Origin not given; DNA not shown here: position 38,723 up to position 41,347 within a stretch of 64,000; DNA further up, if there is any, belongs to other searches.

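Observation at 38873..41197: Clp/Hsp100 ATPase in which both substrate-threading pore-loop tyrosines are replaced by Asp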

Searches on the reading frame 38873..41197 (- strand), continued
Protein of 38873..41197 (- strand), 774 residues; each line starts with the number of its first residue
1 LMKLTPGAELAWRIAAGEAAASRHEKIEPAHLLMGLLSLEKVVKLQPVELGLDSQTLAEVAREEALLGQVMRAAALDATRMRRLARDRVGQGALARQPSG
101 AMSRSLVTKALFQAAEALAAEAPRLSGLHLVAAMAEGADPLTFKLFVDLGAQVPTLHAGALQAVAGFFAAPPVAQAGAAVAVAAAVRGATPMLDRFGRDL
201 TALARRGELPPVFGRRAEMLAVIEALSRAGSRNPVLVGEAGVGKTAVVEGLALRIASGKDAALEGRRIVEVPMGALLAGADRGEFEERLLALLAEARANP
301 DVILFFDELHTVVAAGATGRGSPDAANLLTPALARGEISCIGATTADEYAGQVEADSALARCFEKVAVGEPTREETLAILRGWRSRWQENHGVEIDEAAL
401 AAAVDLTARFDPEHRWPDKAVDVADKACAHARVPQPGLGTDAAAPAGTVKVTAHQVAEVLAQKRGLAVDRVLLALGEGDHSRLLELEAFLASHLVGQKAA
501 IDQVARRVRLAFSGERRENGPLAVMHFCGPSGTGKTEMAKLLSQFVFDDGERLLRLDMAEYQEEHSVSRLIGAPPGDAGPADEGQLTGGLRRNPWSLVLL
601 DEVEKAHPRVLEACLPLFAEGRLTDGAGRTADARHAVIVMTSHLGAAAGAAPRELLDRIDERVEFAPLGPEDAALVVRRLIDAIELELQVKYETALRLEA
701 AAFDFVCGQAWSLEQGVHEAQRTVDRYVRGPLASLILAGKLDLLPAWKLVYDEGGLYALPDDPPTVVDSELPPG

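Call 18: search_solved_structures(query=window:38873-41197:-, max_evalue=1e-20, show_alignments=3)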
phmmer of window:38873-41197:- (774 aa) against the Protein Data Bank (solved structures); distinct sequences matched with E-value up to 1e-20: 55.
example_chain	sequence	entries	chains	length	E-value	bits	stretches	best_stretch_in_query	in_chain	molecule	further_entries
1qvr_A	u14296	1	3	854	3.2e-123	415.9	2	187-433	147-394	ClpB protein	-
4d2q_A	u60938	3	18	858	1.1e-122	414.2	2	190-433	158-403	CLPB | CHAPERONE PROTEIN CLPB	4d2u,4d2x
6og3_E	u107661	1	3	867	1.6e-122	413.6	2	190-433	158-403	Hyperactive disaggregase ClpB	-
6oax_C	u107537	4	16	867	1.6e-122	413.6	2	190-433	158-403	Hyperactive disaggregase ClpB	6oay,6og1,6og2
4ciu_A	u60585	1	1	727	2.6e-121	409.6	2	192-433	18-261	CHAPERONE PROTEIN CLPB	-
6rn2_A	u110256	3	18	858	6.2e-121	408.4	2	190-433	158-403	Chaperone protein ClpB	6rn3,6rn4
6qs4_A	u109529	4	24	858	6.2e-121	408.4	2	190-433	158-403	Chaperone protein ClpB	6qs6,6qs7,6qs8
5ofo_C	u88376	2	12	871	2.6e-120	406.3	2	190-433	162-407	Chaperone protein ClpB,ATP-dependent Clp protease ATP-binding subunit ClpA,Chaperone prote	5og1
6dju_A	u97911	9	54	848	9.4e-119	401.2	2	123-433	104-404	Chaperone protein ClpB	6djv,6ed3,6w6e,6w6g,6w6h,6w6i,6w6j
5zui_A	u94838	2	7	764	2.9e-117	396.3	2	192-435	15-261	Heat Shock Protein 104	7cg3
6em8_A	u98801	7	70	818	4.4e-116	392.3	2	184-433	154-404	ATP-dependent Clp protease ATP-binding subunit ClpC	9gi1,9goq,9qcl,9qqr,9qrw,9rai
6em9_A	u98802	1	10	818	5.4e-116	392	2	184-433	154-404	ATP-dependent Clp protease ATP-binding subunit ClpC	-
5d4w_A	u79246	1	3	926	1.4e-115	390.7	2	4-435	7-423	Putative heat shock protein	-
3j3s_A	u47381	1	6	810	1.3e-114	387.5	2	37-433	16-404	Negative regulator of genetic competence ClpC/MecB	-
8a8u_A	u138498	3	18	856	1.3e-114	387.5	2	51-435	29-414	ATP-dependent Clp protease ATP-binding subunit ClpC1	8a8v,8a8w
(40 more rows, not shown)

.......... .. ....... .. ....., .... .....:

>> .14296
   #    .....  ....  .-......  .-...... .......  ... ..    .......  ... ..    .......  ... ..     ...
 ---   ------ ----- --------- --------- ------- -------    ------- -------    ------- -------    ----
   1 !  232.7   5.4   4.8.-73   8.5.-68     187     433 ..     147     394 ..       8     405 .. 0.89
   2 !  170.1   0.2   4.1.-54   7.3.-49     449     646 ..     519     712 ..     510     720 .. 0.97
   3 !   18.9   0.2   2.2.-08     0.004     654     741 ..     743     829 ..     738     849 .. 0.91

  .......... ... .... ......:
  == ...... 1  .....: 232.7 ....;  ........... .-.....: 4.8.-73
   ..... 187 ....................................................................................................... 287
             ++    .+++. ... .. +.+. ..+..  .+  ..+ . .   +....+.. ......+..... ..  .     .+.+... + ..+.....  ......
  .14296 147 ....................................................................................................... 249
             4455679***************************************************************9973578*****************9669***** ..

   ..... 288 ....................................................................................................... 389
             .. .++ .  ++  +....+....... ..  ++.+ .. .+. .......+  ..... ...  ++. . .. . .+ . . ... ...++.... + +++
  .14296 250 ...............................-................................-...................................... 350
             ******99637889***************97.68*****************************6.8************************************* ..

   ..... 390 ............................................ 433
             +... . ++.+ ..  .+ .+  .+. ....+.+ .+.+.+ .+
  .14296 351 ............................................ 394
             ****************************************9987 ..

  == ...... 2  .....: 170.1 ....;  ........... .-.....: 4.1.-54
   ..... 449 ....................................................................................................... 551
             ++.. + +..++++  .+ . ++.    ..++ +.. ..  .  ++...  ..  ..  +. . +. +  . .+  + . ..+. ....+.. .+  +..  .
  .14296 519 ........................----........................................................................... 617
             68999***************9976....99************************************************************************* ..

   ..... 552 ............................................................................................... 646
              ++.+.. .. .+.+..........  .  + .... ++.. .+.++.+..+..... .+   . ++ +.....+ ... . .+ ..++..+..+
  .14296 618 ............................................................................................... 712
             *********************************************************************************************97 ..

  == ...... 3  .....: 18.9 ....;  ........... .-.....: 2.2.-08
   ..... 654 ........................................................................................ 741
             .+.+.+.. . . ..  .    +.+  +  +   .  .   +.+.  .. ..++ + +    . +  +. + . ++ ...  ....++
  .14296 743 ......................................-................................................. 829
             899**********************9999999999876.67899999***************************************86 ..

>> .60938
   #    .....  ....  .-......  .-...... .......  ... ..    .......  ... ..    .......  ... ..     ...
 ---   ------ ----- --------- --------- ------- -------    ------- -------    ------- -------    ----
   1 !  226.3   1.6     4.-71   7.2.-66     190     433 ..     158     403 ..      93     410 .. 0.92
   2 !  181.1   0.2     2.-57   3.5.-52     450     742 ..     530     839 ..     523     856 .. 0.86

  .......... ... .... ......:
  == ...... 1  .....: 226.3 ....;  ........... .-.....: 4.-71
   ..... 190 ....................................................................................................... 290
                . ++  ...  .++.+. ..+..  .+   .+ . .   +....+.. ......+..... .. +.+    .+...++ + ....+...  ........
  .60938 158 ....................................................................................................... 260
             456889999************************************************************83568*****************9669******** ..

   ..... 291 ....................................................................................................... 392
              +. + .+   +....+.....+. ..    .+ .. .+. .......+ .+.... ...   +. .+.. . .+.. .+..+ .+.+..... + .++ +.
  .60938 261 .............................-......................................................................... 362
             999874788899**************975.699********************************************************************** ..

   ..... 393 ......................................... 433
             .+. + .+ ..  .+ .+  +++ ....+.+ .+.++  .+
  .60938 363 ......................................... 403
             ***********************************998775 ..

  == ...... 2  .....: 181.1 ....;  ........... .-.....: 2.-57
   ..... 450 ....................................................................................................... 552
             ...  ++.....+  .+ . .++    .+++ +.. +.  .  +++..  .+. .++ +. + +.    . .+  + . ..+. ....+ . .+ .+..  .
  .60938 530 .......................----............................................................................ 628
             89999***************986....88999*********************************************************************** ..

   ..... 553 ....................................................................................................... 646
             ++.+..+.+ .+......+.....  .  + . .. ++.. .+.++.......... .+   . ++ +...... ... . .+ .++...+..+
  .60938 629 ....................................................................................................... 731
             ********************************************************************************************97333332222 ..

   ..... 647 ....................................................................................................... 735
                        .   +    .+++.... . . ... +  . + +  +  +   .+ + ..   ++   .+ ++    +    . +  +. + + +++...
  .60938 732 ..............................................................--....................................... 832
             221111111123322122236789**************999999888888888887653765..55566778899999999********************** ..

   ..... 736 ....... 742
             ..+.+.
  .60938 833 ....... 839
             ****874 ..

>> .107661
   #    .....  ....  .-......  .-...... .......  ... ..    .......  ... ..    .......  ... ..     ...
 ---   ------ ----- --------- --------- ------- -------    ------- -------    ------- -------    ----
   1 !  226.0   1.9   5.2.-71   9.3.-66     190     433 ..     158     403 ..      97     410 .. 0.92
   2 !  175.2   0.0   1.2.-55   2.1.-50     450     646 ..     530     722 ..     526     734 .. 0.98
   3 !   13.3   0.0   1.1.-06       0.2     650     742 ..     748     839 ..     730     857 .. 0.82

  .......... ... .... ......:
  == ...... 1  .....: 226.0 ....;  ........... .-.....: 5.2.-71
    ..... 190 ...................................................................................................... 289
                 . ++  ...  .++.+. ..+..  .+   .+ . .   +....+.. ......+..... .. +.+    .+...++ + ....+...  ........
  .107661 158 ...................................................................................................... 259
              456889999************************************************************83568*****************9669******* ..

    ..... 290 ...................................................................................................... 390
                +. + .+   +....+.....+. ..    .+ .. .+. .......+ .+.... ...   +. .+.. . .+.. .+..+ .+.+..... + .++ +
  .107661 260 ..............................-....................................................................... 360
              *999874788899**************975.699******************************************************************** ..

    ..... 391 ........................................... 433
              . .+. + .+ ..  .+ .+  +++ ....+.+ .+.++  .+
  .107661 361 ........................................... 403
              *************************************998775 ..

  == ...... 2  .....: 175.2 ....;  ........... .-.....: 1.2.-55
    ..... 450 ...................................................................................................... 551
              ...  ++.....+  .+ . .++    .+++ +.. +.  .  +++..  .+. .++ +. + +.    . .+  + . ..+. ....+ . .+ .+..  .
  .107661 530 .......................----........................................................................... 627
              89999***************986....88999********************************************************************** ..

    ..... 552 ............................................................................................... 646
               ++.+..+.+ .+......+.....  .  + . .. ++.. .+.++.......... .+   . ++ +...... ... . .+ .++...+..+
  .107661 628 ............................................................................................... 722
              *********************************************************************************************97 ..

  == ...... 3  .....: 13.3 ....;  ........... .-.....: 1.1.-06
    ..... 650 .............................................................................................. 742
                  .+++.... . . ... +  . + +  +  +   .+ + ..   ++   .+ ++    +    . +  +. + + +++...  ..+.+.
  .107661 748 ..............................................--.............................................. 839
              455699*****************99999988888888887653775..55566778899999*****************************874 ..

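Call 20: find_related_loci(query=P0001, collection=genome_contigs, flank=10000)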
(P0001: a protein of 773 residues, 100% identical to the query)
Query P0001 (773 aa) in genome_contigs; peptide patterns used: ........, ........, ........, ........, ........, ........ (x = any residue, [..] = any of these).
440 stretches matched a pattern; 9 encode a relative of the query (tblastn E <= 1e-3); 9 distinct loci.
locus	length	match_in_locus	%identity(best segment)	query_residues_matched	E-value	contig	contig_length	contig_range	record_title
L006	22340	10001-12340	68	1-756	0e+0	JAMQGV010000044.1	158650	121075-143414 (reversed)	MAG: Vicinamibacteria bacterium isolate ACD1 H2_k97_634007, whole genome shotgun sequence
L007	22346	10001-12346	68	1-758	0e+0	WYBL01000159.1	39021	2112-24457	MAG: Acidobacteria bacterium isolate ACD2 k127_599328, whole genome shotgun sequence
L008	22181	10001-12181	65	1-768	0e+0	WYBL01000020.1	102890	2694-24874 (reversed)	MAG: Acidobacteria bacterium isolate ACD2 k127_56791, whole genome shotgun sequence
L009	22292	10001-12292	41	3-740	1e-149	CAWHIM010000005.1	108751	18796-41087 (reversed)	MAG: uncultured bacterium isolate MFD01872.bin.2.46 genome assembly, contig: contig_127973, whole genome shotgun sequenc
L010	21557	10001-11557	41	175-645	1e-114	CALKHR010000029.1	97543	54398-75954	MAG TPA_asm: uncultured Roseiflexaceae bacterium isolate SRR5251193_bin.39_CONCOCT_v1.1_MAG genome assembly, contig: ERZ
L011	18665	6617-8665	53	192-740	1e-67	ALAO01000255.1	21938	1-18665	MAG: Solidesulfovibrio magneticus str. Maddingley MBC34 contig_520.255, whole genome shotgun sequence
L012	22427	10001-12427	41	23-740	2e-66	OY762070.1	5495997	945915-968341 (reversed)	MAG: Pseudomonadales bacterium isolate ac928a3f-4c2e-4f54-a756-792d58c1f79c genome assembly, chromosome: 1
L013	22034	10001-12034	50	192-740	6e-65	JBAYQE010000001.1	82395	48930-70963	MAG: Thiohalomonadaceae bacterium isolate SO_2016_LW2_155 scaffold00387_LW138R_2016, whole genome shotgun sequence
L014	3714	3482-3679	50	192-257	2e-14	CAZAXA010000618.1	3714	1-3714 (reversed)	MAG TPA_asm: uncultured Phaeodactylibacter sp. isolate SRP329715_co2_390 genome assembly, contig: NODE_44005_length_3714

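Call 21: find_encoding_contigs(protein=P0004, flank=6000, max_places=2)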
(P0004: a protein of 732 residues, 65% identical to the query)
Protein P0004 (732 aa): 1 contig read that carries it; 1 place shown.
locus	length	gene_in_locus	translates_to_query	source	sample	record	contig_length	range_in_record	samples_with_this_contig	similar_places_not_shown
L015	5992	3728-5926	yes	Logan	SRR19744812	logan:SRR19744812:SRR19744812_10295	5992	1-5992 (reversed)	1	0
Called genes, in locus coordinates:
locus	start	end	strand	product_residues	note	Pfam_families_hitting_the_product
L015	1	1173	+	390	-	?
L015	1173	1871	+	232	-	-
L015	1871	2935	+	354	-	PF02085:Cytochrom_CIII (faint), PF14522:Cytochrome_C7 (faint)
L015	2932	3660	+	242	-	PF16697:Yop-YscD_cpl, PF00498:FHA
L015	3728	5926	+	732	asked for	PF00004:AAA (faint), PF07728:AAA_5 (faint), PF17871:AAA_lid_9, PF07724:AAA_2, PF10431:ClpB_D2-small (weak)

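Call 29: find_related_loci(query=A1, collection=metagenome_contigs, flank=8000)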
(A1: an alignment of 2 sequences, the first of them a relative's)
Query A1 (773 aa) in metagenome_contigs; peptide patterns used: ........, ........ (x = any residue, [..] = any of these).
382 stretches matched a pattern; 4 encode a relative of the query (tblastn E <= 1e-3); 4 distinct loci.
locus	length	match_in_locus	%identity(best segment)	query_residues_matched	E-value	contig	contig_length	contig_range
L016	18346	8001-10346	68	1-758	0e+0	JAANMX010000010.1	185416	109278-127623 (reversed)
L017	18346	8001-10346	68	1-758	0e+0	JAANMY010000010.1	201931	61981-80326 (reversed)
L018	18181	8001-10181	66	1-768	0e+0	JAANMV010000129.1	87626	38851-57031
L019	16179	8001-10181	66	1-768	0e+0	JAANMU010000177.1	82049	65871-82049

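Call 37: find_encoding_contigs(protein=P0018, flank=8000, max_places=1)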
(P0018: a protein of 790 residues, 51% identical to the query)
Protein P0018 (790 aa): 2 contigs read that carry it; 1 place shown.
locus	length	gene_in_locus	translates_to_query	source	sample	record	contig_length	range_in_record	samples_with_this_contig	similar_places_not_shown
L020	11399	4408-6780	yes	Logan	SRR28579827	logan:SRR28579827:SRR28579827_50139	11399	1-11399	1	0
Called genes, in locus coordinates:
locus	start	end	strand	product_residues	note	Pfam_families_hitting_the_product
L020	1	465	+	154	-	?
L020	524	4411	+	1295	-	PF00069:Pkinase, PF07714:PK_Tyr_Ser-Thr, PF13424:TPR_12, PF13432:TPR_16, PF13414:TPR_11, PF13424:TPR_12, PF13432:TPR_16, PF14559:TPR_19, +44 more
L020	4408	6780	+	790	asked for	PF02861:Clp_N (faint), PF13191:AAA_16 (weak), PF00004:AAA, PF17871:AAA_lid_9, PF00004:AAA (weak), PF07724:AAA_2, PF07728:AAA_5, PF10431:ClpB_D2-small, +3 more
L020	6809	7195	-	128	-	PF01850:PIN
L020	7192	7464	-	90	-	PF07704:PSK_trans_fac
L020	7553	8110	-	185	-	PF04542:Sigma70_r2, PF08281:Sigma70_r4_2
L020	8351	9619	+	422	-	PF06123:CreD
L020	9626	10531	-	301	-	PF00561:Abhydrolase_1, PF12146:Hydrolase_4, PF12697:Abhydrolase_6, PF00561:Abhydrolase_1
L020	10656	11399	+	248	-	?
